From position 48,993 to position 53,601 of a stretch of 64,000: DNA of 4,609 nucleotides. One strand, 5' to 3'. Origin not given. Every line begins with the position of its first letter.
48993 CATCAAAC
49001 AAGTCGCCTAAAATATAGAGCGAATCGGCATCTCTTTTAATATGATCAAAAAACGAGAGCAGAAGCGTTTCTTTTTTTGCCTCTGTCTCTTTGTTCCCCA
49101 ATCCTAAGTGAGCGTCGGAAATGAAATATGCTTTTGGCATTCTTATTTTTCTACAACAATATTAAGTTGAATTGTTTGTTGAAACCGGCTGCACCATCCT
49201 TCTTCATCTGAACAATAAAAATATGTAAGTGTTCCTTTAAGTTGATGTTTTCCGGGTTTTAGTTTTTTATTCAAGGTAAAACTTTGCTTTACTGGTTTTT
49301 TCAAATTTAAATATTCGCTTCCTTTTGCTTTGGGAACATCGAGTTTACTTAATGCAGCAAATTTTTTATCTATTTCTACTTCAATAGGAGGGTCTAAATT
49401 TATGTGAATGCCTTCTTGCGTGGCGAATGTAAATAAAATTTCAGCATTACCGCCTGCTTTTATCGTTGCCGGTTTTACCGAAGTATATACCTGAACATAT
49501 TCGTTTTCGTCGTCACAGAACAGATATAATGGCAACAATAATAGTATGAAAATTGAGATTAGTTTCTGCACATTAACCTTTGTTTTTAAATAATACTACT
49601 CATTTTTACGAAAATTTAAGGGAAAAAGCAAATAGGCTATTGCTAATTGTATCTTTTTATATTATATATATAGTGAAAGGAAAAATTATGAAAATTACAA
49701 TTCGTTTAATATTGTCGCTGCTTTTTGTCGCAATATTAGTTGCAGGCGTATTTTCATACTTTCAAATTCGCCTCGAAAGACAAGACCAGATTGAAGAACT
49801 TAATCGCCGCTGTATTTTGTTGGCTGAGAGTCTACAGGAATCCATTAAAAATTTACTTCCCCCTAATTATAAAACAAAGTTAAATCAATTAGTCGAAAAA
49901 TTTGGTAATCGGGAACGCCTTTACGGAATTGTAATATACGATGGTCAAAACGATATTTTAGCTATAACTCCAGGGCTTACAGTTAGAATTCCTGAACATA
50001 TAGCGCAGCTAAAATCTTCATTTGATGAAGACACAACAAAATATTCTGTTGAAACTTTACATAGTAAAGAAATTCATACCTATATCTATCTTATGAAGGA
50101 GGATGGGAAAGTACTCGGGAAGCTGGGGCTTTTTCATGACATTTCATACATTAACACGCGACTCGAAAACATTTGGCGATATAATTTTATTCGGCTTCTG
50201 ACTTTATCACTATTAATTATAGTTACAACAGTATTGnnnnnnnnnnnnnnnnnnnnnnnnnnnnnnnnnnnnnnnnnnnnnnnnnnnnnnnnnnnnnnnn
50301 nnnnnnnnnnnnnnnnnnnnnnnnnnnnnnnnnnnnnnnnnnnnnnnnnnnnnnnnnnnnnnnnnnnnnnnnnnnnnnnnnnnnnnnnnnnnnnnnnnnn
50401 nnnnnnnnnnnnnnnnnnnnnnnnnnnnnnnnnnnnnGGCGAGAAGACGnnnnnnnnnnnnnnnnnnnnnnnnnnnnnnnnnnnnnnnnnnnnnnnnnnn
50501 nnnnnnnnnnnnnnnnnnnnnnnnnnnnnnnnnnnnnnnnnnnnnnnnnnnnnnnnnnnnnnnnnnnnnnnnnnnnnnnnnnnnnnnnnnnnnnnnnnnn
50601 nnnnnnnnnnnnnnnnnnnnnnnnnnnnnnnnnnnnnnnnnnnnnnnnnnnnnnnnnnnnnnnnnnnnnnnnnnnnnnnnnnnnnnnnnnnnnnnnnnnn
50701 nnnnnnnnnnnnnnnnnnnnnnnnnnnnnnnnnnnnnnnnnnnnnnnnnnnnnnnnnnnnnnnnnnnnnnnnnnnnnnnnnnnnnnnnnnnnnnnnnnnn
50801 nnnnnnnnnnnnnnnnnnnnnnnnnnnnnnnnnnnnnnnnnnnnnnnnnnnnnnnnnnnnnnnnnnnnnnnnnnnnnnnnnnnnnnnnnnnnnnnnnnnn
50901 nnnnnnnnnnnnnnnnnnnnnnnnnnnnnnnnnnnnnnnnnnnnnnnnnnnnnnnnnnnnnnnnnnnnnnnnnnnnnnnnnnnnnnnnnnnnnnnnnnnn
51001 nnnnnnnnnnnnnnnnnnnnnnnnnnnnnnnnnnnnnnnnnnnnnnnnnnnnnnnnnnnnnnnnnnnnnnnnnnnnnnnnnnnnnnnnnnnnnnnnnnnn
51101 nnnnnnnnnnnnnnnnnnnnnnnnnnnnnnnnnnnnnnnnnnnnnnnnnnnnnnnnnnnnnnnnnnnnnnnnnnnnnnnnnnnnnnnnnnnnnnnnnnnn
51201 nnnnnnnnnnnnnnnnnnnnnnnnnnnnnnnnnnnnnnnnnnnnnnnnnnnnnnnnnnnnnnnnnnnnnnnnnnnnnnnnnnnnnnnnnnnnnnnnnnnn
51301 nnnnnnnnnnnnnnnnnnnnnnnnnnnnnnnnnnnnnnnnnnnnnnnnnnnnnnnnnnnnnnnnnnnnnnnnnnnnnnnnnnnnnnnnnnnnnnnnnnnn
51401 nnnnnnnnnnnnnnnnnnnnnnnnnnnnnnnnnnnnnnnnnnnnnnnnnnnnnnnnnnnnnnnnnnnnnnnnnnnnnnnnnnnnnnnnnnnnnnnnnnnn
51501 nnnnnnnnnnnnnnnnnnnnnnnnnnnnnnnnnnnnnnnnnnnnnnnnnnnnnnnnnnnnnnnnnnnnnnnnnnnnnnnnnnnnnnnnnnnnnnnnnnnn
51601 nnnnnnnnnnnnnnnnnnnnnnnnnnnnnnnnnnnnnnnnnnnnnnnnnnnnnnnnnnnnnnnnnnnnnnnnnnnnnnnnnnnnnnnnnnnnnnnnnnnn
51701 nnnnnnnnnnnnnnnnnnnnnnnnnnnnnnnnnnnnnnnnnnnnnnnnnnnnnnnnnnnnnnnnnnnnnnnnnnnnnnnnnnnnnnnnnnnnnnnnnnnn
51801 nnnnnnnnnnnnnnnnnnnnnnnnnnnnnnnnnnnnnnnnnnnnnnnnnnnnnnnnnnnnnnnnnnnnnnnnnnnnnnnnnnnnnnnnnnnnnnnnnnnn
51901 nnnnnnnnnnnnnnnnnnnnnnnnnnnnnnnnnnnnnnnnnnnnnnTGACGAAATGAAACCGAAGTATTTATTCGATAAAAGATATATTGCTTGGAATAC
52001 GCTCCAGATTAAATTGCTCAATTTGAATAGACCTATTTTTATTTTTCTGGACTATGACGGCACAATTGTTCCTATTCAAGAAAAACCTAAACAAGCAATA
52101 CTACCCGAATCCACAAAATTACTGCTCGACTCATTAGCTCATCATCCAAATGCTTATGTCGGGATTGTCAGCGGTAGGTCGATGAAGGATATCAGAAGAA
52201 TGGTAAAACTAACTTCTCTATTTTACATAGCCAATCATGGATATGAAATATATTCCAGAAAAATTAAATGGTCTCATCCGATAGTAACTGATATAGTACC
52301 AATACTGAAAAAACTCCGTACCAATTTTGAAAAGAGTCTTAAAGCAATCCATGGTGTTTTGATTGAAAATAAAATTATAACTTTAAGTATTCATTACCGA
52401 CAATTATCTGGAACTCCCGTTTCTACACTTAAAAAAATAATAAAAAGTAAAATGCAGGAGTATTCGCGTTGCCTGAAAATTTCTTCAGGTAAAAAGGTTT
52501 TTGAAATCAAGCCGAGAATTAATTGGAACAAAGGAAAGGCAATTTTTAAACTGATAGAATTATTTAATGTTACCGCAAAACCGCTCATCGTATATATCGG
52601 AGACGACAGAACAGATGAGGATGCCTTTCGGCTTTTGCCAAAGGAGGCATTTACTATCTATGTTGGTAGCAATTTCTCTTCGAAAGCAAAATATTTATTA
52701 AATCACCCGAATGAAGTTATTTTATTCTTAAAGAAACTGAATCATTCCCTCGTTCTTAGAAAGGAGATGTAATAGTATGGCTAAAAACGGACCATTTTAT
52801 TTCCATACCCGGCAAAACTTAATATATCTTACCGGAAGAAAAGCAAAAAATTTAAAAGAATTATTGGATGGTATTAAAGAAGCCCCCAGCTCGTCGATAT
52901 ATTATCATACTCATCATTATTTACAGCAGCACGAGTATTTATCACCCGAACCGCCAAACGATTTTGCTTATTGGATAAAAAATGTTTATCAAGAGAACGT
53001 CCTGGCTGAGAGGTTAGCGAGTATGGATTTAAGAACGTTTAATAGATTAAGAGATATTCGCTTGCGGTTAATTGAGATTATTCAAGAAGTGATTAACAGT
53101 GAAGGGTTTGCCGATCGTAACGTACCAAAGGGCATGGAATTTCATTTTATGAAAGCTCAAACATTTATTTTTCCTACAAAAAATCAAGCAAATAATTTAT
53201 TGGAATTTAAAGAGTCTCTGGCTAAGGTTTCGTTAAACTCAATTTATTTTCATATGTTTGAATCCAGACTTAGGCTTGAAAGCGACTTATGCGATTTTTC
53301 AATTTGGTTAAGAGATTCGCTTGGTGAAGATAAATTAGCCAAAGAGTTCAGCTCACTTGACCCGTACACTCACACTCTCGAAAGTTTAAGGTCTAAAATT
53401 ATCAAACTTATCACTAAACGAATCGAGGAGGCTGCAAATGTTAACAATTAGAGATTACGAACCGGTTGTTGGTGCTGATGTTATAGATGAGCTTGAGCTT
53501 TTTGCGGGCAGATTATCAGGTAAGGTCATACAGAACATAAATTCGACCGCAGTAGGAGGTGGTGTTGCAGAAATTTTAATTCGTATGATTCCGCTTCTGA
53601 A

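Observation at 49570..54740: Trehalose module bracketed by a duplicated promoter/leader. The downstream copy would fire antisense into treT.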

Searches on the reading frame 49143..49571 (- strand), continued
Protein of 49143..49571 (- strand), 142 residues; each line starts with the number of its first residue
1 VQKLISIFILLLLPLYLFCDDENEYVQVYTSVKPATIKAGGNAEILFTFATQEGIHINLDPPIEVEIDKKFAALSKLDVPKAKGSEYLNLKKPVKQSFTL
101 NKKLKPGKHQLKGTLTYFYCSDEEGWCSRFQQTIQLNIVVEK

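Call 51: search_protein_families(library=pfam, proteins=[L012:248-487:+, L012:577-1332:+, L012:1462-1845:+, L012:1852-2304:+, L012:2297-3052:+], max_evalue=0.01)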
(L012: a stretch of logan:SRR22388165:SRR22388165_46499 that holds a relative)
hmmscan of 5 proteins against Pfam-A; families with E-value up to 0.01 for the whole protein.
L012:248-487:+ (79 aa): 1 family
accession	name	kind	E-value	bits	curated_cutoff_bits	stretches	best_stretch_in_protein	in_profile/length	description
PF00589.27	Phage_integrase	-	0.0056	16.9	27.1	1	15-50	136-171/172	Phage integrase family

L012:577-1332:+ (251 aa): 1 family
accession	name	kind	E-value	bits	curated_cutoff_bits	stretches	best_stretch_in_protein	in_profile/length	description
PF14280.11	DUF4365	-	2.3e-20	73.5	24.3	1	27-147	7-128/139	Domain of unknown function (DUF4365)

L012:1462-1845:+ (127 aa): 0 families

L012:1852-2304:+ (150 aa): 0 families

L012:2297-3052:+ (251 aa): 0 families

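Call 54: search_protein_families(library=pfam, alignment_id=A1, max_evalue=1)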
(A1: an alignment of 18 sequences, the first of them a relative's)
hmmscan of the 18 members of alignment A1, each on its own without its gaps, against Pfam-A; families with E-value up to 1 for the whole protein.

A. member 1, P0001 (142 aa): 2 families
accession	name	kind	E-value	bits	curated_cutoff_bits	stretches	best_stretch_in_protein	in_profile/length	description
PF11412.14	DsbD_N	-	0.0013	19.2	25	1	28-133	7-113/119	Thiol:disulfide interchange protein DsbD, N-terminal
PF06279.16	DUF1033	-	0.1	13.3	25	0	108-135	54-81/118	Protein of unknown function (DUF1033)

B. families by the number of members that match (of 18 scanned): 7 families
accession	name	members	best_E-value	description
PF11412.14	DsbD_N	6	0.00072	Thiol:disulfide interchange protein DsbD, N-terminal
PF15418.12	DUF4625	2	0.01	Domain of unknown function (DUF4625)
PF06279.16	DUF1033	2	0.1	Protein of unknown function (DUF1033)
PF13473.12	Cupredoxin_1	1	0.0029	Cupredoxin-like domain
PF20929.2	PDCD10_N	1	0.083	Programmed cell death protein 10, dimerisation domain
PF03221.22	HTH_Tnp_Tc5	1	0.13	Tc5 transposase DNA-binding domain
PF12441.14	CopG_antitoxin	1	0.2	CopG antitoxin of type II toxin-antitoxin system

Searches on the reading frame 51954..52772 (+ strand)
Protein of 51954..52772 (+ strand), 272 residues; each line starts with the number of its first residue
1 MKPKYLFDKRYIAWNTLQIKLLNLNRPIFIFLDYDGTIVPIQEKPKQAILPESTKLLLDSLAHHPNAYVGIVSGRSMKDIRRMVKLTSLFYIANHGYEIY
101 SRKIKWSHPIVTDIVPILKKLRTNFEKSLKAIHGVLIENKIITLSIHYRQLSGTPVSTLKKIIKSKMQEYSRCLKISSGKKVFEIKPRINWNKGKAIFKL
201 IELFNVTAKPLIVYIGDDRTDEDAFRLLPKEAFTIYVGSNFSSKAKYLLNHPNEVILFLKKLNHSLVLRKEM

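Call 7: search_protein_families(library=pfam, proteins=[window:51954-52772:+])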
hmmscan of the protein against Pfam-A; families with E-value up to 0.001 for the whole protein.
window:51954-52772:+ (272 aa): 2 families
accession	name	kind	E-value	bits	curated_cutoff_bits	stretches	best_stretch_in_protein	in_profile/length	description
PF02358.22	Trehalose_PPase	-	7.8e-45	153.3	27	1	31-232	1-207/235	Trehalose-phosphatase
PF08282.18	Hydrolase_3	-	2.8e-08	34.2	20.9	1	30-120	1-89/255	haloacid dehalogenase-like hydrolase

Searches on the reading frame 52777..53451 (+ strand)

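Call 7: search_protein_families(library=pfam, proteins=[window:52777-53451:+])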
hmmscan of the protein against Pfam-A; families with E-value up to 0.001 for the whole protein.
window:52777-53451:+ (224 aa): 1 family
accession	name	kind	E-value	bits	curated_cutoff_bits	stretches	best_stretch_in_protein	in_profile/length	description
PF19027.5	DUF5752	-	1.1e-66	224.6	23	1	5-212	2-207/208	Family of unknown function (DUF5752)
